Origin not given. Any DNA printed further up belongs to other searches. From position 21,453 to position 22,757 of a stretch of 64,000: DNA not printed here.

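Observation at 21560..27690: AT-richer island of four co-oriented defence-type genes (candidate antiphage island)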

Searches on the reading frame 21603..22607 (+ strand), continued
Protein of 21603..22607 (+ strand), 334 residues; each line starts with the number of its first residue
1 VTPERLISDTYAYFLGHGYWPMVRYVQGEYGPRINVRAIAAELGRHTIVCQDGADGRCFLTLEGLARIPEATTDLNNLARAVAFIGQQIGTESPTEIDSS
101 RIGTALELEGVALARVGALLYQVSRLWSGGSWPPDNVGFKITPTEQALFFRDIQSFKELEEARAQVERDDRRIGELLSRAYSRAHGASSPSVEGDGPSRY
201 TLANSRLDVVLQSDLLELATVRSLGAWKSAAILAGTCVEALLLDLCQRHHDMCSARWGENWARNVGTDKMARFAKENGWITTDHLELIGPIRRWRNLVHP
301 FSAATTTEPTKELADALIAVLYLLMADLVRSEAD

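Call 82: search_protein_families(library=pfam, alignment_id=A8, max_evalue=0.001)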
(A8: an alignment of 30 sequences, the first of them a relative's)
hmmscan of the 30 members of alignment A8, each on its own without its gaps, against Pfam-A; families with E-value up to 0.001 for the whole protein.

A. member 1, P0147 (325 aa): 0 families

B. families by the number of members that match (of 30 scanned): 9 families
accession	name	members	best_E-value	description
PF09509.15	Hypoth_Ymh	7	3.2e-30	Protein of unknown function (Hypoth_ymh)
PF00069.31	Pkinase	5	1.7e-32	Protein kinase domain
PF07714.23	PK_Tyr_Ser-Thr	5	1e-16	Protein tyrosine and serine/threonine kinase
PF10137.14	CAP12-PCTIR_TIR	2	7.6e-34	CAP12/Pycsar effector protein, TIR domain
PF14355.11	Abi_C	2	1.3e-19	Abortive infection C-terminus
PF00990.26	GGDEF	1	3.6e-35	Diguanylate cyclase, GGDEF domain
PF01636.29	APH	1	6.9e-05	Phosphotransferase enzyme family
PF03109.22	ABC1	1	0.00028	ABC1 atypical kinase-like domain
PF08654.15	DASH_Dad2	1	0.00099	DASH complex subunit Dad2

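Call 87: search_dna_similar(query=window:21603-22607:+, collection=plasmids, mode=protein, max_rows=10, max_evalue=0.001)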
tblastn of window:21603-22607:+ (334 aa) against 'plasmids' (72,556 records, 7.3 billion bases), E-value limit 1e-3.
No match.

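Call 95: list_cluster_members(proteins=[window:21603-22607:+, window:22788-25058:+, window:25206-26000:+, window:26001-27131:+])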
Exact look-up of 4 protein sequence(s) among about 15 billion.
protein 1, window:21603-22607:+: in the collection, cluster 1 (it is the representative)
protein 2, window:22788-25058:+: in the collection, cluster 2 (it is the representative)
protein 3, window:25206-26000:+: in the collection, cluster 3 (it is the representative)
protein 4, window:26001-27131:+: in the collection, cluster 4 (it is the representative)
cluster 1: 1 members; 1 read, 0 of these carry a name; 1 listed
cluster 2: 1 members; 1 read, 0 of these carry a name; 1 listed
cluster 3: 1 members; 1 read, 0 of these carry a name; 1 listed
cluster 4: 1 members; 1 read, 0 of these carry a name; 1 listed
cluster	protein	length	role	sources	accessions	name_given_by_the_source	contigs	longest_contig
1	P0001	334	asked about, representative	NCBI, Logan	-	-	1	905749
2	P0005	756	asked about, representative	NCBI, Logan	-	-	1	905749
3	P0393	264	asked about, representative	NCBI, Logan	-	-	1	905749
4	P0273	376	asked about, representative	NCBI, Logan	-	-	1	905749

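Call 102: search_dna_similar(query=window:21603-22607:+, collection=phages, mode=protein, max_rows=5, max_evalue=0.001)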
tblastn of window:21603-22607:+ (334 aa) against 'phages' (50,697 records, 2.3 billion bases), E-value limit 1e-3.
No match.
